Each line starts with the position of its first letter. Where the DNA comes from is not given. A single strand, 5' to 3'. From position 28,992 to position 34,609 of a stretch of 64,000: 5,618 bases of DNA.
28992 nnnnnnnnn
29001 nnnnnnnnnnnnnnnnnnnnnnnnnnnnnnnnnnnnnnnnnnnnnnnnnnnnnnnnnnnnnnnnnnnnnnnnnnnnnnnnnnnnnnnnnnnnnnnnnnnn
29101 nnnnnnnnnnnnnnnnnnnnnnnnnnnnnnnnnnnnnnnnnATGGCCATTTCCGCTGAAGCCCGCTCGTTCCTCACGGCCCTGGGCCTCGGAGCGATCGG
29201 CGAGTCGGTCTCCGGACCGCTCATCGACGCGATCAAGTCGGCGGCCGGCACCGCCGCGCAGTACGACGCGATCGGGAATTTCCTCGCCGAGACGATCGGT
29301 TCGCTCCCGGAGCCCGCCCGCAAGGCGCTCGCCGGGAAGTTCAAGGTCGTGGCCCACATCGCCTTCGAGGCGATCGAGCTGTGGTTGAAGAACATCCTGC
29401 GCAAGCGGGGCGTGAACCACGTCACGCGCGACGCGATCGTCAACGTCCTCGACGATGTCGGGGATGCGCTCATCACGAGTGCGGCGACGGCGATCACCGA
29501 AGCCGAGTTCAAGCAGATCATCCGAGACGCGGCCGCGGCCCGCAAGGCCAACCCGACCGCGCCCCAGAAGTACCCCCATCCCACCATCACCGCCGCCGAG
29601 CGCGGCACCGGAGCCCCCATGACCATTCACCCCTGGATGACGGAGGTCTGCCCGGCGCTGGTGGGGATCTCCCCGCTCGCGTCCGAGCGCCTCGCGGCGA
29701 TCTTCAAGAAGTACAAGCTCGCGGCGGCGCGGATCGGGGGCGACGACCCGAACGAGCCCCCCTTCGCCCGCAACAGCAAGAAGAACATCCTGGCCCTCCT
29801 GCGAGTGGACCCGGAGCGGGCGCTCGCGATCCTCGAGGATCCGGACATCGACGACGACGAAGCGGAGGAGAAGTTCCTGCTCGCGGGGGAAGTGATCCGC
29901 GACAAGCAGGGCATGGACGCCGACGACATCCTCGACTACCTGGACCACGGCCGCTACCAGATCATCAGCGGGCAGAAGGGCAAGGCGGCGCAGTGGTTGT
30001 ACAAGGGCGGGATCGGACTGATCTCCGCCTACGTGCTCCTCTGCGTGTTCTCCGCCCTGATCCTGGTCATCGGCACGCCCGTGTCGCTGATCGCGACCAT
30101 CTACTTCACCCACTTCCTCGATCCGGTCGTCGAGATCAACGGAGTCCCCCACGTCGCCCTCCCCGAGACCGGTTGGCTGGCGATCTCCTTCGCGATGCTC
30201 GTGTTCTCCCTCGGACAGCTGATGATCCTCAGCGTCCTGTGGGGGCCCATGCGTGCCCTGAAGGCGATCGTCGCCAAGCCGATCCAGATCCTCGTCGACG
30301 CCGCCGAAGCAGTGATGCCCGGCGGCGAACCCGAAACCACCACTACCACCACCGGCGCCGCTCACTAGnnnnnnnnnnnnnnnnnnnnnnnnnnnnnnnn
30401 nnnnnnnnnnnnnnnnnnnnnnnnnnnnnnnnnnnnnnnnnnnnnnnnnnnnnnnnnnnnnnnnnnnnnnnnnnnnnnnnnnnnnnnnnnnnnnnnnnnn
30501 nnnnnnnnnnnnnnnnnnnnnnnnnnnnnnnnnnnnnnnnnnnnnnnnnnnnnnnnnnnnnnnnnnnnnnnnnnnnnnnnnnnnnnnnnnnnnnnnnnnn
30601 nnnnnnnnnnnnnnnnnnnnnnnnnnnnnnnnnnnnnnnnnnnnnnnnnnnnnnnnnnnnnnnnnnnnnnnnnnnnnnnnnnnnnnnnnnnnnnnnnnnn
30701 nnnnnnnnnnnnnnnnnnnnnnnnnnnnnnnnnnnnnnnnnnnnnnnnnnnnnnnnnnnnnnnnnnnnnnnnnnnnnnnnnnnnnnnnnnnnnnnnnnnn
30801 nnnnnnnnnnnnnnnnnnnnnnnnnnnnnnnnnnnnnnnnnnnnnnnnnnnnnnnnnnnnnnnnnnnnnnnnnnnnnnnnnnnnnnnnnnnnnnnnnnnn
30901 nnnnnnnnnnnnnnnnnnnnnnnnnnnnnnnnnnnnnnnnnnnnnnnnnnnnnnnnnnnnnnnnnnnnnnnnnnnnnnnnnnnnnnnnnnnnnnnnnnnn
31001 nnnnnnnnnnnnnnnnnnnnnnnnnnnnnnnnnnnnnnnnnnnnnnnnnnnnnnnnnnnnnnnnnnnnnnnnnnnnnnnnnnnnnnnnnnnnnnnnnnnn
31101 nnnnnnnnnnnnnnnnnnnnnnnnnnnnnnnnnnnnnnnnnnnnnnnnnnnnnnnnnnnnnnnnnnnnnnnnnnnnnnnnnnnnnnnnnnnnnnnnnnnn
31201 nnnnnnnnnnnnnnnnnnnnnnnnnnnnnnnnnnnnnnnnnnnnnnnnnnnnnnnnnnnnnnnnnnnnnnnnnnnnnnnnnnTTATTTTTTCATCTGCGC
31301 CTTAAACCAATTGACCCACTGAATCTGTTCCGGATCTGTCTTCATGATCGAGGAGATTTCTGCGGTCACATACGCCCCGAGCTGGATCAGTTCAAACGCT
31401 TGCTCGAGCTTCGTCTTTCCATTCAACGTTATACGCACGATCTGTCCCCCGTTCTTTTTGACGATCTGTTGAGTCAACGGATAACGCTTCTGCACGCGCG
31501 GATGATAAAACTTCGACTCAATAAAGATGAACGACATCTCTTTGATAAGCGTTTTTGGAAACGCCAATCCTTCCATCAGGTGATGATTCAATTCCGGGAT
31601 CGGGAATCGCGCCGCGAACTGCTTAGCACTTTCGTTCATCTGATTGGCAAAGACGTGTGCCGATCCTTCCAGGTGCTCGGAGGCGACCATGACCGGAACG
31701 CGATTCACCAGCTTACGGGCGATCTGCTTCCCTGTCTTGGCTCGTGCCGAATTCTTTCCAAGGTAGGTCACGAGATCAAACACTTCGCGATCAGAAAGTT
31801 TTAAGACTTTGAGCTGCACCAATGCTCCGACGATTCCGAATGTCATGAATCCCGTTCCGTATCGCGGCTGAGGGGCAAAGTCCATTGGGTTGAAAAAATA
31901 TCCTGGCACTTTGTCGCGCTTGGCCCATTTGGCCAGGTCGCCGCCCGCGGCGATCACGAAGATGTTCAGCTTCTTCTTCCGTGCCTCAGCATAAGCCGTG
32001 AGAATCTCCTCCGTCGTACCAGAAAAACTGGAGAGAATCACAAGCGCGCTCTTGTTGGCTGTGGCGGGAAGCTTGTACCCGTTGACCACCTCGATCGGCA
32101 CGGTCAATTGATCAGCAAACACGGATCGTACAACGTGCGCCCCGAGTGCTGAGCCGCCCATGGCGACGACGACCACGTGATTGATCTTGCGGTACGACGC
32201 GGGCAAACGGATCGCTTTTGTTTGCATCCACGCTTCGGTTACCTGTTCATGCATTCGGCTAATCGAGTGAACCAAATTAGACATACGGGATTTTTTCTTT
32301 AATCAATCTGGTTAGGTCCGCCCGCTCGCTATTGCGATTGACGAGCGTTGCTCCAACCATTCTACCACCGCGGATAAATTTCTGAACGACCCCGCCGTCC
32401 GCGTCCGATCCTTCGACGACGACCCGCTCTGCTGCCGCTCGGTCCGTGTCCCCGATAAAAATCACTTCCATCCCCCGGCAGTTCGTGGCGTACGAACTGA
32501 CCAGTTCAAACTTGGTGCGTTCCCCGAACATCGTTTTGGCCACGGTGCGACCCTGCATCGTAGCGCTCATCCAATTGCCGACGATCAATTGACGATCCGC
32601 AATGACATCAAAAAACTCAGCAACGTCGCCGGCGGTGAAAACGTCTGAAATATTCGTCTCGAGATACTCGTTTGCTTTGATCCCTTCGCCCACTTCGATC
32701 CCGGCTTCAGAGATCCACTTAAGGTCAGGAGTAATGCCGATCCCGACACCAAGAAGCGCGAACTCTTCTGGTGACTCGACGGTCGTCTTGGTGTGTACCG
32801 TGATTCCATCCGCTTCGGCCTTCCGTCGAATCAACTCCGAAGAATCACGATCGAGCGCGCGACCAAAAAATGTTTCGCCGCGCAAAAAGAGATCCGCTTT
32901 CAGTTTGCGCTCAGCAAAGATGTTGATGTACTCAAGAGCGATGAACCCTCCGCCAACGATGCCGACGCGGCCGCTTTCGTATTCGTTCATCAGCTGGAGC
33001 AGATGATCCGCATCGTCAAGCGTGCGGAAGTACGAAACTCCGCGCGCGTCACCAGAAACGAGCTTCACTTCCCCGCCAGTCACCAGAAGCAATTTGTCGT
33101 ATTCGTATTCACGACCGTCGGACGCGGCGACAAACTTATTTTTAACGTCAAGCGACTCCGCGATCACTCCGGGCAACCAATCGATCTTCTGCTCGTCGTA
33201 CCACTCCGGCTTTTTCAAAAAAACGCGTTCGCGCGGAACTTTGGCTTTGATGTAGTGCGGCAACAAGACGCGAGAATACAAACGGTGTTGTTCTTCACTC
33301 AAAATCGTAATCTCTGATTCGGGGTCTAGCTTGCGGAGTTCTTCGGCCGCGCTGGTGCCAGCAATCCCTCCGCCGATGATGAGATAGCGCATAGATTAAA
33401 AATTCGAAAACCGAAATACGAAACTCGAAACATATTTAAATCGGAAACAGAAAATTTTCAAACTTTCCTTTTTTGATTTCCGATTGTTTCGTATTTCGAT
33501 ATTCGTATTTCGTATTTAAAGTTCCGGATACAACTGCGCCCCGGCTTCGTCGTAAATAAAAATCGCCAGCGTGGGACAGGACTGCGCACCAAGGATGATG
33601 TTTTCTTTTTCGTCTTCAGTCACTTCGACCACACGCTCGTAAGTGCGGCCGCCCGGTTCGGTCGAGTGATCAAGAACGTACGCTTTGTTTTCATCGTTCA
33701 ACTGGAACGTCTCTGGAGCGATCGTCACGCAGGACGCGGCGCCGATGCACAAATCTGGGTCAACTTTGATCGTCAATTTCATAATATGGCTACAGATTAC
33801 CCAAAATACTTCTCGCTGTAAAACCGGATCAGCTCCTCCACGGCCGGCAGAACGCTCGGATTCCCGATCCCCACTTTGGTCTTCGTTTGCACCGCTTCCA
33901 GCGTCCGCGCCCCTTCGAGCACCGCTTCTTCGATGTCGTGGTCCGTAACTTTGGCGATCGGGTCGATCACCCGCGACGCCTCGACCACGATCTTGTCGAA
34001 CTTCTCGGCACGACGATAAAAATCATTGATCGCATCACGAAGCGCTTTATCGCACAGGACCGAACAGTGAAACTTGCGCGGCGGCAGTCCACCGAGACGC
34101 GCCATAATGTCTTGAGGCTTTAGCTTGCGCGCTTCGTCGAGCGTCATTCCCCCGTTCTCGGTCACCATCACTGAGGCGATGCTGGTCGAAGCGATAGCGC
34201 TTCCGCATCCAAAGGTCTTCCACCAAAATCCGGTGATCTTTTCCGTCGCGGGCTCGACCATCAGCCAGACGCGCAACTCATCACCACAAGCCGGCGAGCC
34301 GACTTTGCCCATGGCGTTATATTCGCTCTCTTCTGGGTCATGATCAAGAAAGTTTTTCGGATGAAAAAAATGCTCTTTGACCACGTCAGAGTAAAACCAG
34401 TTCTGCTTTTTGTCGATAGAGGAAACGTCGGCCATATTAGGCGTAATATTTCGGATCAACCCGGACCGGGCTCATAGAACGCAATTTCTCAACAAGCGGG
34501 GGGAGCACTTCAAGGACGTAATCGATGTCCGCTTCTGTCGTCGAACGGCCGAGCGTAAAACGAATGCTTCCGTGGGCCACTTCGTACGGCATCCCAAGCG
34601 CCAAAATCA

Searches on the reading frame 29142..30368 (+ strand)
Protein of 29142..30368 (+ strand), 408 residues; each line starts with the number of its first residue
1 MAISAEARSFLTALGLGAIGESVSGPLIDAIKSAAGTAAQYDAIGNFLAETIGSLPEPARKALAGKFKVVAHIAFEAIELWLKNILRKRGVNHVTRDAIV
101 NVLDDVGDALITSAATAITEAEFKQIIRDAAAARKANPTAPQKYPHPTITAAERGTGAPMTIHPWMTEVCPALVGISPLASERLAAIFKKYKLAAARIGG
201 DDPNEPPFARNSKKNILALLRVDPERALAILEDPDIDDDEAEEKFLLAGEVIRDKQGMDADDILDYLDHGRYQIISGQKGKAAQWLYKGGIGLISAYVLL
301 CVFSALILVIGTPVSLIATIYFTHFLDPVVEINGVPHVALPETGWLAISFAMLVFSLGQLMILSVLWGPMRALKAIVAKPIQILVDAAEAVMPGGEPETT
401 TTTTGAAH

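Call 8: search_protein_families(library=pfam, proteins=[window:29142-30368:+], max_evalue=0.001)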
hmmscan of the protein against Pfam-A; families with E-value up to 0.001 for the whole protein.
window:29142-30368:+ (408 aa): 0 families

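Call 67: find_encoding_contigs(protein=window:29142-30368:+, flank=10000, max_places=4)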
Protein window:29142-30368:+ (408 aa): 1 contig read that carries it; 1 place shown.
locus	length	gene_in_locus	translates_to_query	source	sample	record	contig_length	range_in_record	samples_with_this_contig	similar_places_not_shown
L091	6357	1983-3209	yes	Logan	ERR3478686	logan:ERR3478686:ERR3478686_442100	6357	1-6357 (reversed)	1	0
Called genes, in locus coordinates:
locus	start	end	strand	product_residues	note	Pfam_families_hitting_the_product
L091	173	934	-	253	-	-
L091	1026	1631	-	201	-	-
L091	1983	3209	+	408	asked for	-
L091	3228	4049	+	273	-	-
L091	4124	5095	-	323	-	PF01380:SIS (faint), PF10432:bact-PGI_C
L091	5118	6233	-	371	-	PF07992:Pyr_redox_2, PF13450:NAD_binding_8 (faint), PF00070:Pyr_redox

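Call 73: search_protein_families(library=phrogs, proteins=[window:29142-30368:+], max_evalue=0.01)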
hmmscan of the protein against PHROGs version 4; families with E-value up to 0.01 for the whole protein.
window:29142-30368:+ (408 aa): 0 families

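Call 74: find_homologous_proteins(query=window:29142-30368:+, max_evalue=0.001)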
Query window:29142-30368:+ (408 aa): 1 proteins with E <= 0.001 among 8000 candidates.
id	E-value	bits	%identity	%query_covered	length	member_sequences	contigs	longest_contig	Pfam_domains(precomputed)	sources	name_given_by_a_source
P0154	3.6e-263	891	100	100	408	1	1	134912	-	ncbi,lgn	-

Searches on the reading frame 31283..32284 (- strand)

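Call 31: search_protein_families(library=pfam, proteins=[window:31283-32284:-], max_evalue=0.001)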
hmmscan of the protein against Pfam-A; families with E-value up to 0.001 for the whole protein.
window:31283-32284:- (333 aa): 2 families
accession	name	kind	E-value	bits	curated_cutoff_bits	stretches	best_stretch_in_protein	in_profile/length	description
PF10432.14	bact-PGI_C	-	2.9e-31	108.9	24.5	1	184-331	4-151/151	Bacterial phospho-glucose isomerase C-terminal SIS domain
PF01380.27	SIS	-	1.4e-06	28.6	25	1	31-112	2-87/131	SIS domain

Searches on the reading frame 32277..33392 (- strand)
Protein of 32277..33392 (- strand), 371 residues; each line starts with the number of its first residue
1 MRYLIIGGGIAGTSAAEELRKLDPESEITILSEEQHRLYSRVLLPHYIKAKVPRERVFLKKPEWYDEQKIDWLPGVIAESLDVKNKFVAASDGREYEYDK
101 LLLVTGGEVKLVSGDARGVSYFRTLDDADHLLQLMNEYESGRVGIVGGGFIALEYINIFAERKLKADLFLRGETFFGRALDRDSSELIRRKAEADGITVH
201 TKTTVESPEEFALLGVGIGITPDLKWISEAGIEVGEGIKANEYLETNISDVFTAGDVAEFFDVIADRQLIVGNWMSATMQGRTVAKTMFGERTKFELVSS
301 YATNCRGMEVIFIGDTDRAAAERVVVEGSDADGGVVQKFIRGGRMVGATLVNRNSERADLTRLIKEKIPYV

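Call 31: search_protein_families(library=pfam, proteins=[window:32277-33392:-], max_evalue=0.001)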
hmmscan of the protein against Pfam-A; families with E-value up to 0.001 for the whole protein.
window:32277-33392:- (371 aa): 3 families
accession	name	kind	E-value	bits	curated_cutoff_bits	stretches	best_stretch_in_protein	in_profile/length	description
PF07992.20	Pyr_redox_2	-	1.4e-41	143.2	26.1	1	2-281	2-291/291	Pyridine nucleotide-disulphide oxidoreductase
PF00070.33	Pyr_redox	-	6.4e-16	59.1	22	1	142-207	1-65/82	Pyridine nucleotide-disulphide oxidoreductase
PF13450.12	NAD_binding_8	-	1.6e-05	25.5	21.9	0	5-31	1-25/68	NAD(P)-binding Rossmann-like domain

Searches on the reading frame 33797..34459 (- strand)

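Call 31: search_protein_families(library=pfam, proteins=[window:33797-34459:-], max_evalue=0.001)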
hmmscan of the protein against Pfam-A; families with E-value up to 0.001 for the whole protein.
window:33797-34459:- (220 aa): 2 families
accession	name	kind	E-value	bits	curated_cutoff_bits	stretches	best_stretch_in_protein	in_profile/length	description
PF01592.21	NifU_N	-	8.7e-33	113.6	22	1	23-151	2-124/127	NifU-like N terminal domain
PF04324.20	Fer2_BFD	-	9.3e-05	23.1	26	1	170-199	7-36/50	BFD-like [2Fe-2S] binding domain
